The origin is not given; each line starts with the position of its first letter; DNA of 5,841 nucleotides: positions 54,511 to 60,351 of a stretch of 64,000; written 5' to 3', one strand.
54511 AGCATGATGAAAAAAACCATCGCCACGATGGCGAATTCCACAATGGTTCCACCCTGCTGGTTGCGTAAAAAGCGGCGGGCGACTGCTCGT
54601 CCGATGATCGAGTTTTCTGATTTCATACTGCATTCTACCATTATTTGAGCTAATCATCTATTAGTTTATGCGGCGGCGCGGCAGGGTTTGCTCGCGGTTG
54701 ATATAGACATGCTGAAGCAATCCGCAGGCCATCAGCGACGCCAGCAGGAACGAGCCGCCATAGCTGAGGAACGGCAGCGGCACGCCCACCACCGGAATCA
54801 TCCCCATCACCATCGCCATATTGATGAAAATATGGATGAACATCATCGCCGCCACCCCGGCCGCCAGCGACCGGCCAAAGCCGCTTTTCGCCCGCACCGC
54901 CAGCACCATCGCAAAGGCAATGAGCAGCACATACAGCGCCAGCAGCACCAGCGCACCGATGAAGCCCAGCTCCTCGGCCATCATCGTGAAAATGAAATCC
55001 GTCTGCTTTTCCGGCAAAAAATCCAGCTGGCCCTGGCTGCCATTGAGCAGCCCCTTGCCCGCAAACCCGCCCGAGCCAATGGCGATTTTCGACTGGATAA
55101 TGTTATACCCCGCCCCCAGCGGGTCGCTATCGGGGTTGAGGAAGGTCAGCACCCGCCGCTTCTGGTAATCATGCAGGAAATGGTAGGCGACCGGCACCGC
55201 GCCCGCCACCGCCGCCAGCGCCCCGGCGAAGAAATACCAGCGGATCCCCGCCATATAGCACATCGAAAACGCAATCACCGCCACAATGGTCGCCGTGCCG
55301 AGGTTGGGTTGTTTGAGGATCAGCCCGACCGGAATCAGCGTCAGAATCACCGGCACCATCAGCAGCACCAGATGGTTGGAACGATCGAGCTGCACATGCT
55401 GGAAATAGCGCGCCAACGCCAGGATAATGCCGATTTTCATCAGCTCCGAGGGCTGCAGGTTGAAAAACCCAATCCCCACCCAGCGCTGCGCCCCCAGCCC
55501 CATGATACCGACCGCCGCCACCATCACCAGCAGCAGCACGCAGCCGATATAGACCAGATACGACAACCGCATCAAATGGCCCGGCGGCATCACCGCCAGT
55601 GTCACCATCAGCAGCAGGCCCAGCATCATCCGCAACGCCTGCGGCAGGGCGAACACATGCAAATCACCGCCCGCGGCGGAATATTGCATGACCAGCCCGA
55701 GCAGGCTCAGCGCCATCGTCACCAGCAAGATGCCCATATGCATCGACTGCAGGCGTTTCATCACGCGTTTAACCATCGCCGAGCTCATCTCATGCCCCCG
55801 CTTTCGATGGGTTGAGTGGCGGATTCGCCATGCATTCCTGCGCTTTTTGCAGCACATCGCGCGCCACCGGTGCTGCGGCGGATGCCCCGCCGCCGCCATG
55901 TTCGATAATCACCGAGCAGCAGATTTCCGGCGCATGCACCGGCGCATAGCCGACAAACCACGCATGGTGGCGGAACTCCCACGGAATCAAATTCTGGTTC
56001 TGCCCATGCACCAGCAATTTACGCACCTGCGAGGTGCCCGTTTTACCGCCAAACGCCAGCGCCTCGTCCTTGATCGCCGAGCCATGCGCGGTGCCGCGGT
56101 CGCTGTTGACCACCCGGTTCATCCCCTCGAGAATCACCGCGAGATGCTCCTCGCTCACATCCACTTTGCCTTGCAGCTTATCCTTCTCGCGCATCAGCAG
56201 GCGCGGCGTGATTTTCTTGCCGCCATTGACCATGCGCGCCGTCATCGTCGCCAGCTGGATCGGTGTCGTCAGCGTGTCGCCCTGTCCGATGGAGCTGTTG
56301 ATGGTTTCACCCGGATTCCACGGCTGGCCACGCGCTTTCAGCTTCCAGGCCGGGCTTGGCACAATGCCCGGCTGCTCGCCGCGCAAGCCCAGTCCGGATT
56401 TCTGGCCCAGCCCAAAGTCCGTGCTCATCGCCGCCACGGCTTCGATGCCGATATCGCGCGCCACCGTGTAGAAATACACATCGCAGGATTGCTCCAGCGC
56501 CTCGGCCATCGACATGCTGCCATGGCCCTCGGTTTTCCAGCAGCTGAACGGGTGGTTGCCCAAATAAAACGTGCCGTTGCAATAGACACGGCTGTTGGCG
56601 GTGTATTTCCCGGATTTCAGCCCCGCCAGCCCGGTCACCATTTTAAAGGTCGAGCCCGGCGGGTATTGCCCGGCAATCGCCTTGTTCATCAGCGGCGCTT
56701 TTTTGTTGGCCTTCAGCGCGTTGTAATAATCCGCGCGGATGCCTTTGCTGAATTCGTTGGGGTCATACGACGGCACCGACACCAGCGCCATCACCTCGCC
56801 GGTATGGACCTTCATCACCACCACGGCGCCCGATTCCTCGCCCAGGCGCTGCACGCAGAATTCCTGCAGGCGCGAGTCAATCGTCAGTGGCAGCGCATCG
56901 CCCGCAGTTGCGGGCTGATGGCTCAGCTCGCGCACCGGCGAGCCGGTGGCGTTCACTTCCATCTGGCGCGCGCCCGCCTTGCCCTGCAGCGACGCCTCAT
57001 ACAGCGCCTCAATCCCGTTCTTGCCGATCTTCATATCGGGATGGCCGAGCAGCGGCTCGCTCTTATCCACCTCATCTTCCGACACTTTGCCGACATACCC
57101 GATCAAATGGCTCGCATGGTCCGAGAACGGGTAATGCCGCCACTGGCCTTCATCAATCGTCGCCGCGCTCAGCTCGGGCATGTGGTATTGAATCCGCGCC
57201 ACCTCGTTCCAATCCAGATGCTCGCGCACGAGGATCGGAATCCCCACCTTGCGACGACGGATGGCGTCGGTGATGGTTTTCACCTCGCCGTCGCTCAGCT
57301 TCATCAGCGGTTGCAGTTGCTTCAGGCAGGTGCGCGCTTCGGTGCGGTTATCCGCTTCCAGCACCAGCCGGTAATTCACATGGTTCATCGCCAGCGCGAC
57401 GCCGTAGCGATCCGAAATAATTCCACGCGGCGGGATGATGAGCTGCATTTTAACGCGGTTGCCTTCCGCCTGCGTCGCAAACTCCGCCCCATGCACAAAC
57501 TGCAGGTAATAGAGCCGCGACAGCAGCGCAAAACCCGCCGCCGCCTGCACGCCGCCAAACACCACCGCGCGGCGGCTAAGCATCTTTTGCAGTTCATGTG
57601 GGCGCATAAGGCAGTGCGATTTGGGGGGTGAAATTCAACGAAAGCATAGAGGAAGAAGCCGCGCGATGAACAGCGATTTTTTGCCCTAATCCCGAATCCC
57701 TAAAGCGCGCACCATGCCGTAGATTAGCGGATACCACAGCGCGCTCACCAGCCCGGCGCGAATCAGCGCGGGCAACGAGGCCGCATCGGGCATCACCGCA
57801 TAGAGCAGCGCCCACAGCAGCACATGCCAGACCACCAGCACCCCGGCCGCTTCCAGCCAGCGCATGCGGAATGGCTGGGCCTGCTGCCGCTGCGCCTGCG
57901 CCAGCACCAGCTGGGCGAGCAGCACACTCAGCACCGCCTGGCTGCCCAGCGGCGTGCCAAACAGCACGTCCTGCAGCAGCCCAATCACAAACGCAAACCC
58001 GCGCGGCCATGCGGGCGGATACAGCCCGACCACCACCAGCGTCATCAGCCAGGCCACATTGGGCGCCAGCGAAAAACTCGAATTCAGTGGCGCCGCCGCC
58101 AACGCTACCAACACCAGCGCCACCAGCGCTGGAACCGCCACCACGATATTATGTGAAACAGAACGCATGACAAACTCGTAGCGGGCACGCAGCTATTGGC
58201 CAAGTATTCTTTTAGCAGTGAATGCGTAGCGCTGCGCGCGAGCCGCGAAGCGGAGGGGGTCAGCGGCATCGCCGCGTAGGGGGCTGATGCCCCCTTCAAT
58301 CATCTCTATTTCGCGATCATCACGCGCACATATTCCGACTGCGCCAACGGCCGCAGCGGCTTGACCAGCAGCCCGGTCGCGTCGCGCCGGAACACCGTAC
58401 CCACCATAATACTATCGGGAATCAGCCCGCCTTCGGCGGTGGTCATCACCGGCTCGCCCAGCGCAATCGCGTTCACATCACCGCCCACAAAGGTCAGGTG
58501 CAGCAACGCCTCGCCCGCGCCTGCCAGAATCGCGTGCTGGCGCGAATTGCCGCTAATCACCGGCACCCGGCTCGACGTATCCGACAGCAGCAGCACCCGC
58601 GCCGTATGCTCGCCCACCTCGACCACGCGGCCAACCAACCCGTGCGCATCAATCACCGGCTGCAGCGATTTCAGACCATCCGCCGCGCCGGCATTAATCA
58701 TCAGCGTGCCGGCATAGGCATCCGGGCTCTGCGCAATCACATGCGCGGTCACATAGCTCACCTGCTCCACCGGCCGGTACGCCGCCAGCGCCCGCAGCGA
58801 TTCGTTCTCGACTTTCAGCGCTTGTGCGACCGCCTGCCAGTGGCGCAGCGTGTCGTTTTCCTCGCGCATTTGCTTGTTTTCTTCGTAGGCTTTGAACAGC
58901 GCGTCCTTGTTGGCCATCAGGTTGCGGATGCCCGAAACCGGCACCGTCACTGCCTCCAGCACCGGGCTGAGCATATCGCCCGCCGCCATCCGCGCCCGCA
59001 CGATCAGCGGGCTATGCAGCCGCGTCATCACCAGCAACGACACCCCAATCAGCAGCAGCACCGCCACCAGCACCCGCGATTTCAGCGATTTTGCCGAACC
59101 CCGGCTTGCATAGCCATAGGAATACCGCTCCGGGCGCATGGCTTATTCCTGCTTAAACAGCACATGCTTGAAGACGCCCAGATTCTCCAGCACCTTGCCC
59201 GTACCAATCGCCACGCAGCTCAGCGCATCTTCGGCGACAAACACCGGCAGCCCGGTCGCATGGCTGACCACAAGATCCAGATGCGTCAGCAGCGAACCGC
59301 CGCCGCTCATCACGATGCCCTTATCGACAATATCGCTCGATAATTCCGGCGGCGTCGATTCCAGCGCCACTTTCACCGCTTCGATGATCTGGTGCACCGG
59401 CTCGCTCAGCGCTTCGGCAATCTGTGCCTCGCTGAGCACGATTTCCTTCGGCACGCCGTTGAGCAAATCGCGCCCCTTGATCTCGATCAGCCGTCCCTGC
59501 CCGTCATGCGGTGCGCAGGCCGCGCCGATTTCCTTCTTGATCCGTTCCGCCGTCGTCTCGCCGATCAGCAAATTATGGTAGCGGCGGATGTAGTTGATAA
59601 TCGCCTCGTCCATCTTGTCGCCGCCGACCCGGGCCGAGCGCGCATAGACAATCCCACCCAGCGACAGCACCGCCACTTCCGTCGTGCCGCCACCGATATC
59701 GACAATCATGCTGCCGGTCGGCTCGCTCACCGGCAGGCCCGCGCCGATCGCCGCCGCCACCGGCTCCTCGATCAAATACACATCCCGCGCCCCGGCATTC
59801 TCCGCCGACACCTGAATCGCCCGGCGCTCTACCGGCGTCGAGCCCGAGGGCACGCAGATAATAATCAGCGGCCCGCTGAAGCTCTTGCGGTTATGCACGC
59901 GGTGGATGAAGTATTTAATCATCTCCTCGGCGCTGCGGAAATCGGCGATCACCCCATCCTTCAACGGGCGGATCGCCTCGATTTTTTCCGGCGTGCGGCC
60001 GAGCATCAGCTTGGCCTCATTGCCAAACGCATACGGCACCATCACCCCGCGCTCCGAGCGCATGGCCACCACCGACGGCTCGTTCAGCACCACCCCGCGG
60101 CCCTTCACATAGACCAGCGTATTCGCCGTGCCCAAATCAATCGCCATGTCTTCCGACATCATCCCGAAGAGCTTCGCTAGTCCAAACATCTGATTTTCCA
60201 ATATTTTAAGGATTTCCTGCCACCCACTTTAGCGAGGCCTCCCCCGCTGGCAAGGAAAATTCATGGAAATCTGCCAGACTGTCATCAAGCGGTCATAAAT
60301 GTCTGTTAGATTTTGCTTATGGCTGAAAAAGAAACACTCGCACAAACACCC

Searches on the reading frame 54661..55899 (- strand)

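Call 67: search_protein_families(library=pfam, proteins=[window:54661-55899:-], max_evalue=0.00001)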
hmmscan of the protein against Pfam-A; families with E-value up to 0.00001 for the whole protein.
window:54661-55899:- (412 aa): 1 family
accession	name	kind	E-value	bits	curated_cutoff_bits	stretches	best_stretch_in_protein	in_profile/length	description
PF01098.24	FTSW_RODA_SPOVE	-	6.1e-101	338.4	26.4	1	58-401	5-353/356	Cell cycle protein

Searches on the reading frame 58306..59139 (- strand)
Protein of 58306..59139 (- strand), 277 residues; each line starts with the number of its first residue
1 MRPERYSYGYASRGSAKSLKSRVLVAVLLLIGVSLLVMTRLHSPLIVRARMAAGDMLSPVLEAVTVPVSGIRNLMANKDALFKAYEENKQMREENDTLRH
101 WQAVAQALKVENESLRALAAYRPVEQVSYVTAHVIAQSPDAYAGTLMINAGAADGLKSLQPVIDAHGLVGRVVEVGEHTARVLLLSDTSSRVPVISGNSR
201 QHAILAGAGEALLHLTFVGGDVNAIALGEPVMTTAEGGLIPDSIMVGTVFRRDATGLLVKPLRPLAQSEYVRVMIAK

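Call 67: search_protein_families(library=pfam, proteins=[window:58306-59139:-], max_evalue=0.00001)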
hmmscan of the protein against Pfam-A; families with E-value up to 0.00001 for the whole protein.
window:58306-59139:- (277 aa): 1 family
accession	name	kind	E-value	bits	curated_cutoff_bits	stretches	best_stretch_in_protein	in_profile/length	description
PF04085.20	MreC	-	1.4e-28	99.9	28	1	134-274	1-146/147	Rod shape-determining protein MreC, barrel core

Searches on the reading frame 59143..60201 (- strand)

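Call 67: search_protein_families(library=pfam, proteins=[window:59143-60201:-], max_evalue=0.00001)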
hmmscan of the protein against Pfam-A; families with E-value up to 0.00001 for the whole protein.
window:59143-60201:- (352 aa): 5 families
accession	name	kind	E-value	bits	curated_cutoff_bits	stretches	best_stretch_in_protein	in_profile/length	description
PF06723.19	MreB_Mbl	-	7.1e-144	479.1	27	1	17-342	2-323/327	MreB/Mbl protein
PF00022.25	Actin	-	1.7e-13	50.4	27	1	40-207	29-189/410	Actin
PF14450.12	FtsA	-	1.6e-11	45.1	31.8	1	166-325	2-112/127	Cell division protein FtsA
PF00012.26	HSP70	-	1.7e-11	43.6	20.6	1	114-333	137-367/599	Hsp70 protein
PF11104.14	PilM_2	-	2.9e-07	30.2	27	0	163-204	181-222/340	Type IV pilus assembly protein PilM;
